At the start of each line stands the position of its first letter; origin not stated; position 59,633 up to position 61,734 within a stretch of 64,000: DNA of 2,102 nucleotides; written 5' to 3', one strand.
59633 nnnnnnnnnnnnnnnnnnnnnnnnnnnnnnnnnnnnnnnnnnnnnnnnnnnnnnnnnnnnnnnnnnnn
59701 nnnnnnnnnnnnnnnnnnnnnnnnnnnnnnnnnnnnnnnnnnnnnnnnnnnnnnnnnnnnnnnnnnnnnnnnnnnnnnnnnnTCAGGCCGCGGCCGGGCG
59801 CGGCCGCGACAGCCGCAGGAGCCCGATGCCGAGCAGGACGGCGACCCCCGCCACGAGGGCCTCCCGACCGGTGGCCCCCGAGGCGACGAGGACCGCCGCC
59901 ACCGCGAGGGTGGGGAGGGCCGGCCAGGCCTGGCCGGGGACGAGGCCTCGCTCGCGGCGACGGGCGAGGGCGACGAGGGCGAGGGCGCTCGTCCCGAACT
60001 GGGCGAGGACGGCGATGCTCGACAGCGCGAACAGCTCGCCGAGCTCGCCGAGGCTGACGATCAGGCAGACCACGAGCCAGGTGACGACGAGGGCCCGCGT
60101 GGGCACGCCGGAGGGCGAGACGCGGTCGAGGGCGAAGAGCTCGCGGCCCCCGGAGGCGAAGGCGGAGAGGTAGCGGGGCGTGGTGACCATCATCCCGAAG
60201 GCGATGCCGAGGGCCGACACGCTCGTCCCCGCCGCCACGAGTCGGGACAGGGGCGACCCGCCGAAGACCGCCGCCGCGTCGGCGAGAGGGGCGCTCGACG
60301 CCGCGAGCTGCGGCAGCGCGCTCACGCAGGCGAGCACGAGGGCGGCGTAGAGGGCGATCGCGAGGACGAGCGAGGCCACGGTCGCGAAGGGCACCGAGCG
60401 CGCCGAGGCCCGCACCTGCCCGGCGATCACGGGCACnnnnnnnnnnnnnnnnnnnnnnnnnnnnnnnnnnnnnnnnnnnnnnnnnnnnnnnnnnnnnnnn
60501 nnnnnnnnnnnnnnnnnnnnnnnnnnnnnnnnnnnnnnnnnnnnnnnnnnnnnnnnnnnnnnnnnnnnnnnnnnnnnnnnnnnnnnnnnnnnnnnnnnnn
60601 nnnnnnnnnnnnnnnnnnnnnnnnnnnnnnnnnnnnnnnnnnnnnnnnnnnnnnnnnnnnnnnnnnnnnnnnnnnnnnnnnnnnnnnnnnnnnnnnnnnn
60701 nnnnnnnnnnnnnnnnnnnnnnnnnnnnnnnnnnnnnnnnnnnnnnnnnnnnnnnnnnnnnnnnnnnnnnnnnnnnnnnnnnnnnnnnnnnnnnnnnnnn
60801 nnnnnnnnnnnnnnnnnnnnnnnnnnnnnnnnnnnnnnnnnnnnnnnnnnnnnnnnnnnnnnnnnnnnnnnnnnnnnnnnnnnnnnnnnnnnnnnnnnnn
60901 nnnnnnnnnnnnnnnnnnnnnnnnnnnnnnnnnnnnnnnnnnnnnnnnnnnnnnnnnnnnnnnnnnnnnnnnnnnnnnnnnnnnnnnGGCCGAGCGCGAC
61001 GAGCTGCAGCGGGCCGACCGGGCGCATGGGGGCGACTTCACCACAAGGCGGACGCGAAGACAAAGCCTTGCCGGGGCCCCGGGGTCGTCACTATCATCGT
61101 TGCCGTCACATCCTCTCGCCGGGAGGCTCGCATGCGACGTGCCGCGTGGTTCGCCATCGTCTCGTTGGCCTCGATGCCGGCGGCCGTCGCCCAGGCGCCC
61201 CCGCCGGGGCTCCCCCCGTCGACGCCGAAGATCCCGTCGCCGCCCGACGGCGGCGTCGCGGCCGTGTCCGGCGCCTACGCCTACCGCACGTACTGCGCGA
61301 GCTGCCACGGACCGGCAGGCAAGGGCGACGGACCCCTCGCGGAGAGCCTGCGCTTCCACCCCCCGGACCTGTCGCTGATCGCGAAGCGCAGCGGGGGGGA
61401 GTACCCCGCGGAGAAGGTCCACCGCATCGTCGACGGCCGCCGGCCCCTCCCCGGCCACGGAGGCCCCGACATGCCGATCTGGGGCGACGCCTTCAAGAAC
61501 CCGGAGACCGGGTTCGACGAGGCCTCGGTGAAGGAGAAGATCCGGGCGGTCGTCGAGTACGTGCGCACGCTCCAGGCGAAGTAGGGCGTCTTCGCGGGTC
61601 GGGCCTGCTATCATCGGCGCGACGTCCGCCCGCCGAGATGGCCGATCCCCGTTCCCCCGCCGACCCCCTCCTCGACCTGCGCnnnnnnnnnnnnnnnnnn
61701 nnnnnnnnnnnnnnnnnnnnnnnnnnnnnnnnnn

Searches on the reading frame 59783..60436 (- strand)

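Call 43: search_protein_families(library=pfam, proteins=[window:59783-60436:-], max_evalue=0.001)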
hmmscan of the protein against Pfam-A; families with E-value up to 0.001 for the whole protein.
window:59783-60436:- (217 aa): 2 families
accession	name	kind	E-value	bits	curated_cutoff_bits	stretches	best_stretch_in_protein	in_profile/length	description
PF13520.12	AA_permease_2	-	6.4e-12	45.5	27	1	9-184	215-397/427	Amino acid permease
PF00324.27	AA_permease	-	1.3e-09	37.7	24.6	1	3-156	213-377/470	Amino acid permease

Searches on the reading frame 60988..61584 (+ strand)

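Call 67: search_protein_families(library=pfam, proteins=[window:60988-61584:+], max_evalue=0.0001)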
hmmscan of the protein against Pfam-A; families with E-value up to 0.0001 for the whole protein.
window:60988-61584:+ (198 aa): 2 families
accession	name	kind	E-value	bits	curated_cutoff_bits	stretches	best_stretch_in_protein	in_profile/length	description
PF00034.26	Cytochrom_C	-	1.5e-06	29.9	21.3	1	94-195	3-89/90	Cytochrome c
PF13442.11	Cytochrome_CBB3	-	1.1e-05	26.2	27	1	92-154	3-48/68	Cytochrome C oxidase, cbb3-type, subunit III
